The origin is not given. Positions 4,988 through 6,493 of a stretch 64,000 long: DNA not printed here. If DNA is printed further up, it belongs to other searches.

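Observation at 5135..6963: TetR-family regulator divergent from an MFS transporter and HAD phosphatase operon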

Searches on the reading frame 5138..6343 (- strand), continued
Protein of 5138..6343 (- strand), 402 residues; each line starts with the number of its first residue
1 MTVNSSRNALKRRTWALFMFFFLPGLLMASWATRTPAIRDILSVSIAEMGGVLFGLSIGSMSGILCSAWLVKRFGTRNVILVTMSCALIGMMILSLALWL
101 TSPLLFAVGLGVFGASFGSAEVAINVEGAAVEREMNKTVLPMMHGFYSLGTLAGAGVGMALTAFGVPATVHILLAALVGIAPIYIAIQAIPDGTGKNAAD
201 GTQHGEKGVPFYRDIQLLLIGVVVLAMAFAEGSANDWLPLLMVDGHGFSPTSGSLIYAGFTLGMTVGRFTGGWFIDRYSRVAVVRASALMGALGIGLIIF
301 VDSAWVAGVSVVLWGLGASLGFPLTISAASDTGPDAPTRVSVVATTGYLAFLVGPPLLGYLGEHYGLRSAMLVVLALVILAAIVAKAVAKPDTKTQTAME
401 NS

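Call 49: search_protein_representatives(protein=window:5138-6343:-)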
Query: 402 residues. Proteins with E-value up to 0.001 (for the whole library): 7820; up to 1e-10: 4117; up to 1e-30: 681. The best 150 are listed.
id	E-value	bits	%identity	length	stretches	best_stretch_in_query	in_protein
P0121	5.4e-204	693.8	97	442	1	62-402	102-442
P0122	2.4e-163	560.0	69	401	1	5-397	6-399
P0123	4.2e-145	500.0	100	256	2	28-199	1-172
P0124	3.1e-142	490.5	85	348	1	15-285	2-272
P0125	2.7e-111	388.7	80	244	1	1-238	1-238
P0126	2.6e-108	378.8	53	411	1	11-391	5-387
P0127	2.4e-105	369.1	79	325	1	1-230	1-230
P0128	4.2e-104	365.0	50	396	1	10-393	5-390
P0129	1.4e-103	363.3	53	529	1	13-389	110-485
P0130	4.3e-101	355.1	51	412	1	7-391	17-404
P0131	1.3e-98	346.9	49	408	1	13-384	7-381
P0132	2.9e-98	345.8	48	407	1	10-387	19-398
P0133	2.4e-95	336.1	49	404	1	8-394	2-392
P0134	5.9e-94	331.6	97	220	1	28-196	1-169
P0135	7.8e-94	331.2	47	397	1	3-391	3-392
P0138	6.5e-92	324.9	45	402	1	11-393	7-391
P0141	2.4e-90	319.7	45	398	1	11-389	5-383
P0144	2.0e-87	310.1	44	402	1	9-394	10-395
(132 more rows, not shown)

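Call 50: find_encoding_contigs(protein=P0122, flank=4000, max_places=3)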
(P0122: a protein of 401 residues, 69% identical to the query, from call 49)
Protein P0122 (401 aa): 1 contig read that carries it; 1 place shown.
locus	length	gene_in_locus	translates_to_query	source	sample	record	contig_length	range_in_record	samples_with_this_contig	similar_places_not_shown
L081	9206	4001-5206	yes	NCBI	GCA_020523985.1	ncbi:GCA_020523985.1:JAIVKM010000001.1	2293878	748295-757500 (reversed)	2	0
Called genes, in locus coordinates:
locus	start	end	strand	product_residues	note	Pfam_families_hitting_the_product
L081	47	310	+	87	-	PF01197:Ribosomal_L31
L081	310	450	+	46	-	PF00444:Ribosomal_L36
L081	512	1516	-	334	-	PF01497:Peripla_BP_2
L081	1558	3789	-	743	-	PF07715:Plug, PF00593:TonB_dep_Rec_b-barrel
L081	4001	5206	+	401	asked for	PF00083:Sugar_tr (faint), PF07690:MFS_1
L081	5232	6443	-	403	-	PF07690:MFS_1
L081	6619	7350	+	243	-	PF01569:PAP2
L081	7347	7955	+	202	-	PF01569:PAP2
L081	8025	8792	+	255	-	PF08220:HTH_DeoR, PF00455:DeoRC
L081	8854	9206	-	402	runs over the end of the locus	PF00768:Peptidase_S11, PF13354:Beta-lactamase2, PF07943:PBP5_C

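Call 51: find_encoding_contigs(protein=P0126, flank=4000, max_places=3)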
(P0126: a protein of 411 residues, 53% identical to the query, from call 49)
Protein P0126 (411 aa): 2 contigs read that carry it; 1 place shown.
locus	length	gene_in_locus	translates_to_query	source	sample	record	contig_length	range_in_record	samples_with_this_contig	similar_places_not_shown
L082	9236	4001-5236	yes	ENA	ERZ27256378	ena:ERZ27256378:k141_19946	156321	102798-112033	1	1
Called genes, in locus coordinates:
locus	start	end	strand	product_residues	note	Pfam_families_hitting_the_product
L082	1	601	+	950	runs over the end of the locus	PF01565:FAD_binding_4, PF02913:FAD-oxidase_C, PF12838:Fer4_7 (weak), PF13183:Fer4_8, PF13534:Fer4_17 (weak)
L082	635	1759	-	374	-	PF00817:IMS, PF11799:IMS_C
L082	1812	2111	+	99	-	-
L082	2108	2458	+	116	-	-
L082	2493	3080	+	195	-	PF01872:RibD_C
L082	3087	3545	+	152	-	PF02537:CRCB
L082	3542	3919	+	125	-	PF02537:CRCB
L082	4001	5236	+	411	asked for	PF07690:MFS_1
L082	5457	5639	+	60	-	-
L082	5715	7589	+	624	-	PF06965:Na_H_antiport_1, PF13462:Thioredoxin_4, PF01323:DSBA, PF13743:Thioredoxin_5 (weak)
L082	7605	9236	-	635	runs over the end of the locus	PF19291:TREH_N, PF00723:Glyco_hydro_15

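Call 52: find_encoding_contigs(protein=P0128, flank=4000, max_places=3)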
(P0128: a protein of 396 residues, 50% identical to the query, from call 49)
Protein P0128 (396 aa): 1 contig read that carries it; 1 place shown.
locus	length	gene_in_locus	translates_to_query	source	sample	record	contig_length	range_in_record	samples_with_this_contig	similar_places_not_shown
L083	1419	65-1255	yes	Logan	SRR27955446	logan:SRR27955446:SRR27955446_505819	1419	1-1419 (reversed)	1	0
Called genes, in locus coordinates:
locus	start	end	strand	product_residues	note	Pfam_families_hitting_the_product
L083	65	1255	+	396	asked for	PF07690:MFS_1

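Call 53: find_encoding_contigs(protein=P0130, flank=4000, max_places=3)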
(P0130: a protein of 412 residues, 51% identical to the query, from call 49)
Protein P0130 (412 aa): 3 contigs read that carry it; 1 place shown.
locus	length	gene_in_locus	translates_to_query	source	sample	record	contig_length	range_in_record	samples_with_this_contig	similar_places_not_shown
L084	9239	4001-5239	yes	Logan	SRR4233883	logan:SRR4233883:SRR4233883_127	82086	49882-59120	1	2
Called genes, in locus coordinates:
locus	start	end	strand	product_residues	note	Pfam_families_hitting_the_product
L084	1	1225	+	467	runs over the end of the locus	PF01266:DAO, PF04324:Fer2_BFD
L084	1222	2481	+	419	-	PF00890:FAD_binding_2 (faint), PF03486:HI0933_like (faint), PF07992:Pyr_redox_2, PF13450:NAD_binding_8 (faint), PF13738:Pyr_redox_3 (weak), PF01266:DAO (weak)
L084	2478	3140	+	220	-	PF00702:Hydrolase (weak), PF12710:HAD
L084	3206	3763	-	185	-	PF00440:TetR_N, PF17940:TetR_C_31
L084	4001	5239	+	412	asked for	PF00083:Sugar_tr (weak), PF07690:MFS_1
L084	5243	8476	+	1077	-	PF17689:Arabino_trans_N, PF04602:Arabinose_trans, PF14896:Arabino_trans_C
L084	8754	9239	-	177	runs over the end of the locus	PF03466:LysR_substrate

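Call 54: find_encoding_contigs(protein=P0131, flank=4000, max_places=3)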
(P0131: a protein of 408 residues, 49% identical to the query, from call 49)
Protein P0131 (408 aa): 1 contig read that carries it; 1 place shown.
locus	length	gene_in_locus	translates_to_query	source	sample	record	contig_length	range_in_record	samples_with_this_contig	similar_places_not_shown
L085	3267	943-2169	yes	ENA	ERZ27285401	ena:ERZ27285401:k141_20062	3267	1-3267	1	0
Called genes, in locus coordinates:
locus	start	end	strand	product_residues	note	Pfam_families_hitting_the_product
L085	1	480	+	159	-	?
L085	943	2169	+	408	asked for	PF07690:MFS_1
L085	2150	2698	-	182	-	PF00440:TetR_N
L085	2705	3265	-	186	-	?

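Call 55: find_encoding_contigs(protein=P0133, flank=4000, max_places=3)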
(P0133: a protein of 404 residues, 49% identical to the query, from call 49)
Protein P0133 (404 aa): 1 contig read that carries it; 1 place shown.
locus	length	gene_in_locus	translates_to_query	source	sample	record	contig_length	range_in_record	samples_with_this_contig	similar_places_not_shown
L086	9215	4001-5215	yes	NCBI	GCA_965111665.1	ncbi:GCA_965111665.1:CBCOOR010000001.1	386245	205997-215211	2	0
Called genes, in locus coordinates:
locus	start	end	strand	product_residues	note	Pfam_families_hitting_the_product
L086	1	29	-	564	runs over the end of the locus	PF07885:Ion_trans_2, PF02254:TrkA_N, PF02080:TrkA_C, PF01494:FAD_binding_3, PF02254:TrkA_N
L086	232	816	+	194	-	PF00440:TetR_N (weak)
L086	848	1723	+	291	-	-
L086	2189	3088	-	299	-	PF01210:NAD_Gly3P_dh_N (faint), PF03446:NAD_binding_2, PF03807:F420_oxidored, PF02558:ApbA (weak), PF21761:RedAm-like_C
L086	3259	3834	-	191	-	PF00440:TetR_N, PF17937:TetR_C_28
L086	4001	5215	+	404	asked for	PF07690:MFS_1, PF12832:MFS_1_like (faint)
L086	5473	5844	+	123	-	PF00376:MerR, PF13411:MerR_1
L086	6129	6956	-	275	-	PF13614:AAA_31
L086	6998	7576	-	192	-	PF00440:TetR_N, PF17937:TetR_C_28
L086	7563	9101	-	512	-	PF07690:MFS_1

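Call 56: find_encoding_contigs(protein=P0135, flank=4000, max_places=3)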
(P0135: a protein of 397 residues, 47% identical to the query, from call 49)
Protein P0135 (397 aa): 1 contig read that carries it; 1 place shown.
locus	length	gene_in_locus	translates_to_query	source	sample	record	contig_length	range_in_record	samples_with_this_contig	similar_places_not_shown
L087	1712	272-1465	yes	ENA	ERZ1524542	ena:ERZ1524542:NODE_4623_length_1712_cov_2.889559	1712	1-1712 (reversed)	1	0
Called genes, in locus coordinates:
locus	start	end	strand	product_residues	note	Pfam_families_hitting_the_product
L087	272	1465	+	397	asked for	PF07690:MFS_1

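Call 63: find_encoding_contigs(protein=P0138, flank=4000, max_places=2)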
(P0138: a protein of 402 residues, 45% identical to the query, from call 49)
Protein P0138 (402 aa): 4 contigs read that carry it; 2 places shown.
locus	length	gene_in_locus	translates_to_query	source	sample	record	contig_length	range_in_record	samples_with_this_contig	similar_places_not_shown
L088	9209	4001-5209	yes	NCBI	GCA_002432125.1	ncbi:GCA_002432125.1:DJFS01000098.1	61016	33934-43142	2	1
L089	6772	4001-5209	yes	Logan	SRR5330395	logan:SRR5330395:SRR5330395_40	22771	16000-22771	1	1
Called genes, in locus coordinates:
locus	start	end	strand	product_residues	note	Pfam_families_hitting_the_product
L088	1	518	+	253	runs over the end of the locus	PF07542:ATP12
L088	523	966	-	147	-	-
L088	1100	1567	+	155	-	-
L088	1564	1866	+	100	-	PF12840:HTH_20 (weak), PF13601:HTH_34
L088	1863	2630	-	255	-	PF01479:S4, PF13275:S4_2 (faint), PF00849:PseudoU_synth_2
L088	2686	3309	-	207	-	PF06080:DUF938, PF13489:Methyltransf_23, PF08242:Methyltransf_12 (weak), PF13649:Methyltransf_25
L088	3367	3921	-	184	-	PF00440:TetR_N, PF17940:TetR_C_31 (weak)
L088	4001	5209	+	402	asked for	PF07690:MFS_1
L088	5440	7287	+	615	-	PF17297:PEPCK_N, PF00821:PEPCK_GTP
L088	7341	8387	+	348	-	PF01266:DAO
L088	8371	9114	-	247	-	PF03544:TonB_C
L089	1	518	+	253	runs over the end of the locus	PF07542:ATP12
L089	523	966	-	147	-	-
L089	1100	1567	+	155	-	-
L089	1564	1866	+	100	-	PF12840:HTH_20 (weak), PF13601:HTH_34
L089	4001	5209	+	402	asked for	PF07690:MFS_1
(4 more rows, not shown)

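Call 64: find_encoding_contigs(protein=P0141, flank=4000, max_places=2)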
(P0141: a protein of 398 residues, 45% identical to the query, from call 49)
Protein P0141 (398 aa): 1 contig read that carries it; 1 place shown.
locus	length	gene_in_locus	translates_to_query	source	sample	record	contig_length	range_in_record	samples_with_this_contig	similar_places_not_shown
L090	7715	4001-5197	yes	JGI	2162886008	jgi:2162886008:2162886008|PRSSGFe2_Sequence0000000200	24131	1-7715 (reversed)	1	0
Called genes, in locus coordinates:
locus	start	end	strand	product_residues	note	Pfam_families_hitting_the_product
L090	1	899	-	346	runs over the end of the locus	PF02826:2-Hacid_dh_C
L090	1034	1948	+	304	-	PF01380:SIS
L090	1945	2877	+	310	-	PF00480:ROK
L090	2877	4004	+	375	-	PF01979:Amidohydro_1, PF07969:Amidohydro_3 (weak)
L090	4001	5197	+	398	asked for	PF07690:MFS_1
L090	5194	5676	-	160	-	-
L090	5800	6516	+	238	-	PF00106:adh_short, PF08659:KR, PF13561:adh_short_C2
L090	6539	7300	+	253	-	PF00106:adh_short, PF01370:Epimerase, PF08659:KR (weak), PF13561:adh_short_C2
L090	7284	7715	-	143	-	?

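Call 65: find_encoding_contigs(protein=P0144, flank=4000, max_places=2)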
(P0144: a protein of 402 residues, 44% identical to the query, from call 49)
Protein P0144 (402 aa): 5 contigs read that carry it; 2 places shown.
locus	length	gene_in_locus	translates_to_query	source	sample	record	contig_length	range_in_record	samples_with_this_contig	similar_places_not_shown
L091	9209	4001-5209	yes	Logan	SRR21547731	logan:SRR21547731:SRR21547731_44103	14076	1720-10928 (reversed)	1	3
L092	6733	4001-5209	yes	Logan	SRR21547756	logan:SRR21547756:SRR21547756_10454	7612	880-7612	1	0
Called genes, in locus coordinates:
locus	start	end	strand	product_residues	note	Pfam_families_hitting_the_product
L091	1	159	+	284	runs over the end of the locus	PF23359:Lsr2_DNA-bd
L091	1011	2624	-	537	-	PF07690:MFS_1, PF00083:Sugar_tr (weak), PF05977:MFS_3 (faint)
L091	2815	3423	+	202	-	PF00440:TetR_N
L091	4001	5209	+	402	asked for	PF07690:MFS_1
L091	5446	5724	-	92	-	-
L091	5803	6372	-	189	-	PF08240:ADH_N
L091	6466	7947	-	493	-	PF07690:MFS_1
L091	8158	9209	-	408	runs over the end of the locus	PF17853:GGDEF_2, PF13556:HTH_30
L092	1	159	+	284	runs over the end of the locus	PF23359:Lsr2_DNA-bd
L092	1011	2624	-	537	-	PF07690:MFS_1, PF00083:Sugar_tr (weak), PF05977:MFS_3 (faint)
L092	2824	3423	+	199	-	PF00440:TetR_N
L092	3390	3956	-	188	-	-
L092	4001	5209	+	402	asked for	PF07690:MFS_1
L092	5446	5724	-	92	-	-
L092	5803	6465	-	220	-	PF08240:ADH_N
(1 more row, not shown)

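Call 66: find_encoding_contigs(protein=P0132, flank=4000, max_places=2)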
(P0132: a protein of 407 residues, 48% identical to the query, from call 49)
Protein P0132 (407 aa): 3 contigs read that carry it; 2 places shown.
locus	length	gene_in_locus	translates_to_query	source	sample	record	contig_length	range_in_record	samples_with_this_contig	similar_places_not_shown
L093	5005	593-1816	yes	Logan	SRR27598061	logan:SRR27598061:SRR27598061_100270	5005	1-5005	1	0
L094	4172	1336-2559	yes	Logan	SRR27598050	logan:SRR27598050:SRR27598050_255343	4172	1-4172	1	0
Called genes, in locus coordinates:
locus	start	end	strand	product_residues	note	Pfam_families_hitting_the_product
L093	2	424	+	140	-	?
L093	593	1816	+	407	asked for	PF07690:MFS_1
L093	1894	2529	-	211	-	PF00578:AhpC-TSA, PF08534:Redoxin, PF10417:1-cysPrx_C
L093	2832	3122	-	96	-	-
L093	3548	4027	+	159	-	PF00877:NLPC_P60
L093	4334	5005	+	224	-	?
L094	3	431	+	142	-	?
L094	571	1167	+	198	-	PF00258:Flavodoxin_1, PF02525:Flavodoxin_2 (weak), PF03358:FMN_red, PF12724:Flavodoxin_5 (faint)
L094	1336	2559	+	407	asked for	PF07690:MFS_1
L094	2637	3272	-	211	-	PF00578:AhpC-TSA, PF08534:Redoxin, PF10417:1-cysPrx_C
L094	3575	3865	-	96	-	-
